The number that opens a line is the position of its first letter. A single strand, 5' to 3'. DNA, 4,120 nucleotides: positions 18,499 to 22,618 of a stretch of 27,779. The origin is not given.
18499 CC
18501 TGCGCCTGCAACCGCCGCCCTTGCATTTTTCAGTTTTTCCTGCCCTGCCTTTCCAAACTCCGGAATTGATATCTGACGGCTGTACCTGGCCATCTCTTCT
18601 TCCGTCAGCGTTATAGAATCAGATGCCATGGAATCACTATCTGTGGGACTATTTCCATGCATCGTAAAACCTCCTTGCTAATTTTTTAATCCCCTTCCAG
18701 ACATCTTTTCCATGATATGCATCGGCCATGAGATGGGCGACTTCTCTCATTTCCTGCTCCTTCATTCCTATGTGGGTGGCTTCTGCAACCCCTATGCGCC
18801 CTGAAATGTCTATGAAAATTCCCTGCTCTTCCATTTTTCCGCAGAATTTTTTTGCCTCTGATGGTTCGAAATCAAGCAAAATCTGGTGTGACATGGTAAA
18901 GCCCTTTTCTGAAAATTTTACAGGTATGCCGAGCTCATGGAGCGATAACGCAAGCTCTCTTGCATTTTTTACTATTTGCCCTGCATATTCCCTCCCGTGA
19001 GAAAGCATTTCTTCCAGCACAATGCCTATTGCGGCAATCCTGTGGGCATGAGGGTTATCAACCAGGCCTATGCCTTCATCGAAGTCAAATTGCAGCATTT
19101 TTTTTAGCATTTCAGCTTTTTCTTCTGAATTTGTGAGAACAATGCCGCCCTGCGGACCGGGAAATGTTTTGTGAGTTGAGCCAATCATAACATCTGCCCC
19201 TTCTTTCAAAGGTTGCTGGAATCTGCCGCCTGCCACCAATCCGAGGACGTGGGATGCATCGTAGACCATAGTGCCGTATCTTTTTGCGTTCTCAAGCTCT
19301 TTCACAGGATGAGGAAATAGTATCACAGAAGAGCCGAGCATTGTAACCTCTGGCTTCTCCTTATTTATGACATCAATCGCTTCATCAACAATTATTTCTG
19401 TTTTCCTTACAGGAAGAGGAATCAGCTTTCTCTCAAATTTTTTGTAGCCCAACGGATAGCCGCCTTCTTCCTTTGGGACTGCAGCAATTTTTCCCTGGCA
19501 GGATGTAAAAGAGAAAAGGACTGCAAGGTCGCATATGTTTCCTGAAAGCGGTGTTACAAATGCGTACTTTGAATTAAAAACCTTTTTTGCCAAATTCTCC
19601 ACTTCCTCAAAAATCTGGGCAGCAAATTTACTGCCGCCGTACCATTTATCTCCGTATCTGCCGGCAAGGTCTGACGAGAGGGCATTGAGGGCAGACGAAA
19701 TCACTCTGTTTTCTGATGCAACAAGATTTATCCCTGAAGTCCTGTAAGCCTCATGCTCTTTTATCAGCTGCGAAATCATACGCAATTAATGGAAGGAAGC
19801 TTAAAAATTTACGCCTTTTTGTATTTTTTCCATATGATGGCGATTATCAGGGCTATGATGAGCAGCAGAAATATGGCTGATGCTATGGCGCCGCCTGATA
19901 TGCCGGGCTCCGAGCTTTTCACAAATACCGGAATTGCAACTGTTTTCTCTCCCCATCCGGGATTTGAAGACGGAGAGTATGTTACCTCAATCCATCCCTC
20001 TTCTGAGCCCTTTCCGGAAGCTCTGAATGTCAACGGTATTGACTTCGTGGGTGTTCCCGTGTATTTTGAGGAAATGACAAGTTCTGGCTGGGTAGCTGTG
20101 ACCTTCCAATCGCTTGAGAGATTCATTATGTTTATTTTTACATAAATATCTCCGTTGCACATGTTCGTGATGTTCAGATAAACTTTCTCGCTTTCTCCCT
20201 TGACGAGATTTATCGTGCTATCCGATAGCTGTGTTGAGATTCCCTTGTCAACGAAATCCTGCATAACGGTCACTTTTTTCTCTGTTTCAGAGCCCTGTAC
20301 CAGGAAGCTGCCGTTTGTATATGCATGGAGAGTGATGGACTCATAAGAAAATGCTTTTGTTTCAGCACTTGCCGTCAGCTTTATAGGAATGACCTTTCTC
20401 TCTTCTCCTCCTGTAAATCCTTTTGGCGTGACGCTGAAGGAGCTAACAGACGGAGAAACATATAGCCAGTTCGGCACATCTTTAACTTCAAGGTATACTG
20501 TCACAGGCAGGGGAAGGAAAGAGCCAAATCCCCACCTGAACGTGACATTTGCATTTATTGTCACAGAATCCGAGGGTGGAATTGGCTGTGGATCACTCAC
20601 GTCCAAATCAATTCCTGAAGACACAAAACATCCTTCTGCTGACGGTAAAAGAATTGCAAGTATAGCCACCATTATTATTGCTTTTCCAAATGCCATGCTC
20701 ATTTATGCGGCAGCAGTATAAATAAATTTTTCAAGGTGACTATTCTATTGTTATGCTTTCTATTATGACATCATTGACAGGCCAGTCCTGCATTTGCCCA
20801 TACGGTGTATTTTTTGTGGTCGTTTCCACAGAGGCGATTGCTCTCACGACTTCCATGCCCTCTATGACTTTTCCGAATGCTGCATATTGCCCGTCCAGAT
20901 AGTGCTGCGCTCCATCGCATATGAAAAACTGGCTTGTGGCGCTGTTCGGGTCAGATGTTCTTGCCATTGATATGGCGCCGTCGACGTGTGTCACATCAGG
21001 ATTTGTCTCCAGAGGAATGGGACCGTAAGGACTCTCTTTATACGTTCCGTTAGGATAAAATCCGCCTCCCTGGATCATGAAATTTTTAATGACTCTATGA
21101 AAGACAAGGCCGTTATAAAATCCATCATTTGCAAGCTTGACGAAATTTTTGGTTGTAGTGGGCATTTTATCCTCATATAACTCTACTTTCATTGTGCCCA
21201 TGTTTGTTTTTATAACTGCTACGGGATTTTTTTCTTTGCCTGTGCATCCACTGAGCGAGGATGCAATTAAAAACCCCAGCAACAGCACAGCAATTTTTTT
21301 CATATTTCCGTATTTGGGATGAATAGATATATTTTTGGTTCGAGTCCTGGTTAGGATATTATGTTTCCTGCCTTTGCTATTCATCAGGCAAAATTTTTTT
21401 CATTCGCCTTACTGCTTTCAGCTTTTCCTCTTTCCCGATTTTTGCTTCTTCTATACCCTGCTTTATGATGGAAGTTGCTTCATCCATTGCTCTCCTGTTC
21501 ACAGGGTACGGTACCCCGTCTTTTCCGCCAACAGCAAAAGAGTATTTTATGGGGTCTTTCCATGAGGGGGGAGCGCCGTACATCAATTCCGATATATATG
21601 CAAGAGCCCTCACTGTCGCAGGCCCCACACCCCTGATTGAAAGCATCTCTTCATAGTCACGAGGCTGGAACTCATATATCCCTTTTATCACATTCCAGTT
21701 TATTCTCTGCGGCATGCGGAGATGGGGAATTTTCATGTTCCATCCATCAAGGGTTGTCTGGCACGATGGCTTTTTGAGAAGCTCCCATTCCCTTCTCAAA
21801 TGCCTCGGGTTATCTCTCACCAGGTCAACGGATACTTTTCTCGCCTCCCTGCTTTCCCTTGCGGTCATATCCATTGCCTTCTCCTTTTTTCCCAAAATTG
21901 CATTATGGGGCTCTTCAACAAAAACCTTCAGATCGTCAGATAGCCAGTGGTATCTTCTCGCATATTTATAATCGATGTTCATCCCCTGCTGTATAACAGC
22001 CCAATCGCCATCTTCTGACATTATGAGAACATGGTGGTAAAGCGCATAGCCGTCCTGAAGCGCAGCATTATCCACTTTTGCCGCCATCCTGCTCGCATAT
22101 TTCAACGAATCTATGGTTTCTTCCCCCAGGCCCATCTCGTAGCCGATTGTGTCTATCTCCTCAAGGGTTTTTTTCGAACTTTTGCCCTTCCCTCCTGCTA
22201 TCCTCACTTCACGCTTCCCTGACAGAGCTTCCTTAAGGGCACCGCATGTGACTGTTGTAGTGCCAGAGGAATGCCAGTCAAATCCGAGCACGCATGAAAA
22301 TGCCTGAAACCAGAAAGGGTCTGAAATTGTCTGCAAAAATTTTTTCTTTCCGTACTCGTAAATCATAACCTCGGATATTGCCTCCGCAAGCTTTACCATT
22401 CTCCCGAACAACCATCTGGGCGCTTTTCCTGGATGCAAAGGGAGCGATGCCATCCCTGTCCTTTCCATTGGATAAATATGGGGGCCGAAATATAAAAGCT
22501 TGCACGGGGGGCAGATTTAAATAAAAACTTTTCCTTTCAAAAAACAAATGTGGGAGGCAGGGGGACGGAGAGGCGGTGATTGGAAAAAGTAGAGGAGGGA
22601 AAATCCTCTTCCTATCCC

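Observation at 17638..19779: SHMT-like PLP enzyme stripped of folate-binding elements heading an apparent operon with ThiF and MoaD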

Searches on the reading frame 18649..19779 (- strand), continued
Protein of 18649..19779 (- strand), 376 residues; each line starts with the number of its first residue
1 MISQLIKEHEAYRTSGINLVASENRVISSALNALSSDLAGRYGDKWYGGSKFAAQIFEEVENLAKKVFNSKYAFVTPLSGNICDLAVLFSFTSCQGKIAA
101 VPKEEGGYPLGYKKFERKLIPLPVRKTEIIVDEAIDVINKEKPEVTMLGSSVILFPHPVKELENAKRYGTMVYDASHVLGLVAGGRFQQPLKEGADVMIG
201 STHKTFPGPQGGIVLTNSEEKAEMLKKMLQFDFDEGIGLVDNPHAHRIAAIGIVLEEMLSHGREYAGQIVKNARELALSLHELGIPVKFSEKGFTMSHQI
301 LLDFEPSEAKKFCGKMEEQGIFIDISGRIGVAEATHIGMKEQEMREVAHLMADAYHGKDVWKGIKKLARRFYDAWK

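Call 38: search_solved_structures(query=window:18649-19779:-, show_alignments=3, max_evalue=1e-30)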
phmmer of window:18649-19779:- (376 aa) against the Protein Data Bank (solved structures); distinct sequences matched with E-value up to 1e-30: 3.
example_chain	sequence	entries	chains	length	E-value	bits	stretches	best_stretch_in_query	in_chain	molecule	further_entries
4bhd_A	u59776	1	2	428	3e-59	204.5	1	6-359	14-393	SERINE HYDROXYMETHYLTRANSFERASE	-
4uqv_A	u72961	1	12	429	3e-59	204.5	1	6-359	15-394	SERINE HYDROXYMETHYLTRANSFERASE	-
7k34_A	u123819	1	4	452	3.2e-32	115.6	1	7-368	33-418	Threonine aldolase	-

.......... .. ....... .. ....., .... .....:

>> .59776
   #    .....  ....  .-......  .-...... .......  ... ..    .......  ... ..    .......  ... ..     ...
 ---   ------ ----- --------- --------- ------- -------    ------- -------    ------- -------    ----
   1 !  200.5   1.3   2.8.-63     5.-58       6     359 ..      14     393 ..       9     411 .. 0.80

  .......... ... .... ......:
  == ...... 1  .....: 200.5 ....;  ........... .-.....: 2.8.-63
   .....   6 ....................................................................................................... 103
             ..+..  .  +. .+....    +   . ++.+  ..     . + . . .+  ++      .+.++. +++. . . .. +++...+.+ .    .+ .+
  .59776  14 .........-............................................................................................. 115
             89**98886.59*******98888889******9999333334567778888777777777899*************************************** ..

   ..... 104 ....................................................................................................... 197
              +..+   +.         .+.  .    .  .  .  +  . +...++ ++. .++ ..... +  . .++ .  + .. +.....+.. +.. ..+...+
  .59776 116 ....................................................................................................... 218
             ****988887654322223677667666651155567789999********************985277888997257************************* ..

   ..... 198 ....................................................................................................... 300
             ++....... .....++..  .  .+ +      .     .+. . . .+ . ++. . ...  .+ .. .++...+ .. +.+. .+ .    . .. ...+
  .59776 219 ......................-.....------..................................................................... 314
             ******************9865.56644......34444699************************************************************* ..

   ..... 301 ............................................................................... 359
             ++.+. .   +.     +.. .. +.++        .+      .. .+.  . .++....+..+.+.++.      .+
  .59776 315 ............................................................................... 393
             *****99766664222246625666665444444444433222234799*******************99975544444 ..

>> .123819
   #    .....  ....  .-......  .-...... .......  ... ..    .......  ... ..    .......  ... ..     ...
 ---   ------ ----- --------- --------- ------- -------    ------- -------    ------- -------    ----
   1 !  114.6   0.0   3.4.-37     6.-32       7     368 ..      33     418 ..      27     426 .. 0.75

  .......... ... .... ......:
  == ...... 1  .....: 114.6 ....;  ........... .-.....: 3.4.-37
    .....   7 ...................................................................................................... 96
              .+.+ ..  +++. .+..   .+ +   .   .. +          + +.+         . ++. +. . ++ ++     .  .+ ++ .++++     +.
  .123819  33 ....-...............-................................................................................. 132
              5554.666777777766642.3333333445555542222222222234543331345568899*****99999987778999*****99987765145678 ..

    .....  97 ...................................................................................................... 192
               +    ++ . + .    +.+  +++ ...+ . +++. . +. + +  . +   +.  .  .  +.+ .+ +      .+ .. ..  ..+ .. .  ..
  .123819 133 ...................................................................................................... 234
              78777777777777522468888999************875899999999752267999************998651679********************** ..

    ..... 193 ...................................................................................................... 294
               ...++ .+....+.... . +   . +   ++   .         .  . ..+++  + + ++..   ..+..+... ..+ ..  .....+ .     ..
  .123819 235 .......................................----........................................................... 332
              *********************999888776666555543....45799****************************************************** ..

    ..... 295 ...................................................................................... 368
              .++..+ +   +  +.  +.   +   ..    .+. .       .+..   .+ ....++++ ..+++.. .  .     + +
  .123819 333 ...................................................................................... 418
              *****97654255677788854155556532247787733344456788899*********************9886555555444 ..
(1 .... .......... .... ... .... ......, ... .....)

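Call 48: predict_structure(alignment_id=A1)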
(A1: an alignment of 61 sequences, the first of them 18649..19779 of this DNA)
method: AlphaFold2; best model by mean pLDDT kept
length: 376 residues; sequences in the alignment: 61
mean_pLDDT: 94.1   pTM: 0.92
mean pLDDT of the five models: 94.1, 93.8, 93.7, 93.0, 92.8
residues with pLDDT >= 90: 323; 70-90: 41; 50-70: 12; < 50: 0
segments of 3 or more residues with pLDDT < 50: none
pLDDT, mean of each block of 10 residues (from residue 1): 95 96 94 86 67 92 98 89 94 97 89 95 93 97 96 96 93 97 98 98 95 98 94 77 88 98 98 99 98 97 97 98 97 98 99 98 97 90
secondary structure, 60 per line:
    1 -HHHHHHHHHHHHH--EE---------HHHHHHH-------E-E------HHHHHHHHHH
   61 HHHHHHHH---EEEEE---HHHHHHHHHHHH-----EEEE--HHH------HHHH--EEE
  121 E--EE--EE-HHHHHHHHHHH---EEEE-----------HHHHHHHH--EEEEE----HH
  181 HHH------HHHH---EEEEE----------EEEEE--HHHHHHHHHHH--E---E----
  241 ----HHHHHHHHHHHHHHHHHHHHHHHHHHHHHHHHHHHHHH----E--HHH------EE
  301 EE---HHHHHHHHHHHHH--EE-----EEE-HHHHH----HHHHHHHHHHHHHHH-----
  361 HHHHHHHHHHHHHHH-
elements in order: H2-14 H28-34 H51-68 E72-76 H80-91 E97-100 H112-115 E118-121 H131-141 E145-148 H160-167 E170-174 H179-183 H190-193 E197-201 E212-216 H219-229 H245-282 E299-302 H306-318 E328-330 H332-336 H341-355 H361-375

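Call 56: fold_search(model_id=the predicted structure, library=pdb)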
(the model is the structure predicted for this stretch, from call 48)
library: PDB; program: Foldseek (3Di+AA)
matches with E <= 10: 500; with E <= 0.001: 500
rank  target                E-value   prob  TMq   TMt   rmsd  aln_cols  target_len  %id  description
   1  4bhd_A                3.2e-33  1.00  0.88  0.80   2.5       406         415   33  Methanococcus jannaschii serine hydroxymethyl-transferase, apo form (released 2014-04-16)
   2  4uqv_A                4.1e-32  1.00  0.90  0.80   2.2       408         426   33  methanococcus jannaschii serine hydroxymethyl-transferase in complex with PLP (released 2014-07-30)
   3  4uqv_B                4.8e-32  1.00  0.89  0.80   2.4       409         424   32  methanococcus jannaschii serine hydroxymethyl-transferase in complex with PLP (released 2014-07-30)
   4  4uqv_H                8.7e-32  1.00  0.90  0.80   2.8       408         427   33  methanococcus jannaschii serine hydroxymethyl-transferase in complex with PLP (released 2014-07-30)
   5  4uqv_C                3.0e-31  1.00  0.90  0.81   2.5       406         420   32  methanococcus jannaschii serine hydroxymethyl-transferase in complex with PLP (released 2014-07-30)
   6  4uqv_G                4.6e-31  1.00  0.90  0.79   2.4       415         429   32  methanococcus jannaschii serine hydroxymethyl-transferase in complex with PLP (released 2014-07-30)
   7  4uqv_D                1.4e-30  1.00  0.90  0.80   2.4       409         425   34  methanococcus jannaschii serine hydroxymethyl-transferase in complex with PLP (released 2014-07-30)
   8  4uqv_K                3.8e-30  1.00  0.89  0.80   2.5       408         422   32  methanococcus jannaschii serine hydroxymethyl-transferase in complex with PLP (released 2014-07-30)
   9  4uqv_E                1.5e-29  1.00  0.89  0.78   3.4       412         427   33  methanococcus jannaschii serine hydroxymethyl-transferase in complex with PLP (released 2014-07-30)
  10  4n0w_D                2.1e-29  1.00  0.87  0.79   3.0       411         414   24  X-ray crystal structure of a serine hydroxymethyltransferase from Burkholderia cenocepacia with covalently attached py (released 2013-12-11)
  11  4uqv_L                2.6e-29  1.00  0.88  0.79   2.6       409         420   34  methanococcus jannaschii serine hydroxymethyl-transferase in complex with PLP (released 2014-07-30)
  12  7k34_B                3.6e-29  1.00  0.90  0.77   2.6       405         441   27  Crystal structure of L-threonine transaldolase from Pseudomonas fluorescens in internal aldimine state (released 2020-12-30)
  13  4bhd_B                4.3e-29  1.00  0.85  0.81   2.6       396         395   32  Methanococcus jannaschii serine hydroxymethyl-transferase, apo form (released 2014-04-16)
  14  4n0w_B                7.0e-29  1.00  0.87  0.80   3.0       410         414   24  X-ray crystal structure of a serine hydroxymethyltransferase from Burkholderia cenocepacia with covalently attached py (released 2013-12-11)
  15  4n0w_A                7.3e-29  1.00  0.87  0.79   3.0       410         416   24  X-ray crystal structure of a serine hydroxymethyltransferase from Burkholderia cenocepacia with covalently attached py (released 2013-12-11)
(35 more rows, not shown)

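Call 65: search_protein_families(library=pfam, proteins=[L012:6110-7264:-, L014:4194-4967:+], max_evalue=0.001)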
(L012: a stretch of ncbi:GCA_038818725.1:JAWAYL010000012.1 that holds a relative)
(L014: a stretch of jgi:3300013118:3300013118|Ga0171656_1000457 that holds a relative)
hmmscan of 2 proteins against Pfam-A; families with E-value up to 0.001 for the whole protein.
L012:6110-7264:- (384 aa): 4 families
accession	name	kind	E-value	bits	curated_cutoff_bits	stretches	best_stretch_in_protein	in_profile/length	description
PF00266.25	Aminotran_5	-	3.3e-92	309.8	21.5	1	4-363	1-371/371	Aminotransferase class-V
PF01212.27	Beta_elim_lyase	-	1.6e-09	37.9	27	1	48-200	35-199/288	Beta-eliminating lyase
PF00155.27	Aminotran_1_2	-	1.2e-06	28.5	19.7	1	30-366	29-360/361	Aminotransferase class I and II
PF01041.23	DegT_DnrJ_EryC1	-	0.00033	20.4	19.8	1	62-181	39-152/360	DegT/DnrJ/EryC1/StrS aminotransferase family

L014:4194-4967:+ (257 aa): 1 family
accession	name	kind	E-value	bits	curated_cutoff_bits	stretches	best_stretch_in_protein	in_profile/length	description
PF09674.15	DUF2400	-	2.4e-70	237.6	25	1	31-254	1-224/225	Protein of unknown function (DUF2400)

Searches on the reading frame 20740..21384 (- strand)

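Call 5: search_protein_families(library=pfam, proteins=[window:20740-21384:-], max_evalue=0.01)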
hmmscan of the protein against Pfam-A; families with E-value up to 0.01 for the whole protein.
window:20740-21384:- (214 aa): 1 family
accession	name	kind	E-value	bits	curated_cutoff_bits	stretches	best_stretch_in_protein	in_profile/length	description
PF00160.26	Pro_isomerase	-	6.2e-49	166.7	21.7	1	57-212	3-158/159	Cyclophilin type peptidyl-prolyl cis-trans isomerase/CLD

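Call 6: search_protein_families(library=ncbifam, proteins=[window:20740-21384:-], max_evalue=0.01)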
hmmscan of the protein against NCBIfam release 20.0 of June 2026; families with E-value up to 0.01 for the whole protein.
window:20740-21384:- (214 aa): 2 families
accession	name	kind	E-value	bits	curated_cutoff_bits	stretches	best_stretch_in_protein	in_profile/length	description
NF008151.0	PRK10903.1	equivalog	8.6e-40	136.2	308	1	36-212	10-187/190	peptidylprolyl isomerase A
NF008057.0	PRK10791.1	equivalog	4.6e-35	120.8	297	1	57-213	3-162/164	peptidylprolyl isomerase B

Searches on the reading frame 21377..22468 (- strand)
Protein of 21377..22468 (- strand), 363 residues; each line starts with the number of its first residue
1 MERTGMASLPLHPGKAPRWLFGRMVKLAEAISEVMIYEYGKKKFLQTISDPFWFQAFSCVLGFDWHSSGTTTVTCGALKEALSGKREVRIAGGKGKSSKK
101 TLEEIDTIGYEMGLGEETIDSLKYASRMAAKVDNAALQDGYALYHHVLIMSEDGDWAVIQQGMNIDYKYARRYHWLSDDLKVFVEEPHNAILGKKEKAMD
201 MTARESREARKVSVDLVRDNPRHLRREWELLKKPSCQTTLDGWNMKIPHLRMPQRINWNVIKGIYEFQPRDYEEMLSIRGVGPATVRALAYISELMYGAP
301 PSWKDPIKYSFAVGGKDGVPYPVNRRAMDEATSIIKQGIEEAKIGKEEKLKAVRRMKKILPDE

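Call 5: search_protein_families(library=pfam, proteins=[window:21377-22468:-], max_evalue=0.01)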
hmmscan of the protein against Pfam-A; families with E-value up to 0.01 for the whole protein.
window:21377-22468:- (363 aa): 1 family
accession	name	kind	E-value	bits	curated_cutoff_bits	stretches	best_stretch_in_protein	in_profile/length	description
PF05559.16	DUF763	-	1.1e-131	439.3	35.5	1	5-323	1-319/319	Protein of unknown function (DUF763)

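Call 6: search_protein_families(library=ncbifam, proteins=[window:21377-22468:-], max_evalue=0.01)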
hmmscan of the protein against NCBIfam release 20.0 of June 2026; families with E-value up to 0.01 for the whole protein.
window:21377-22468:- (363 aa): 0 families
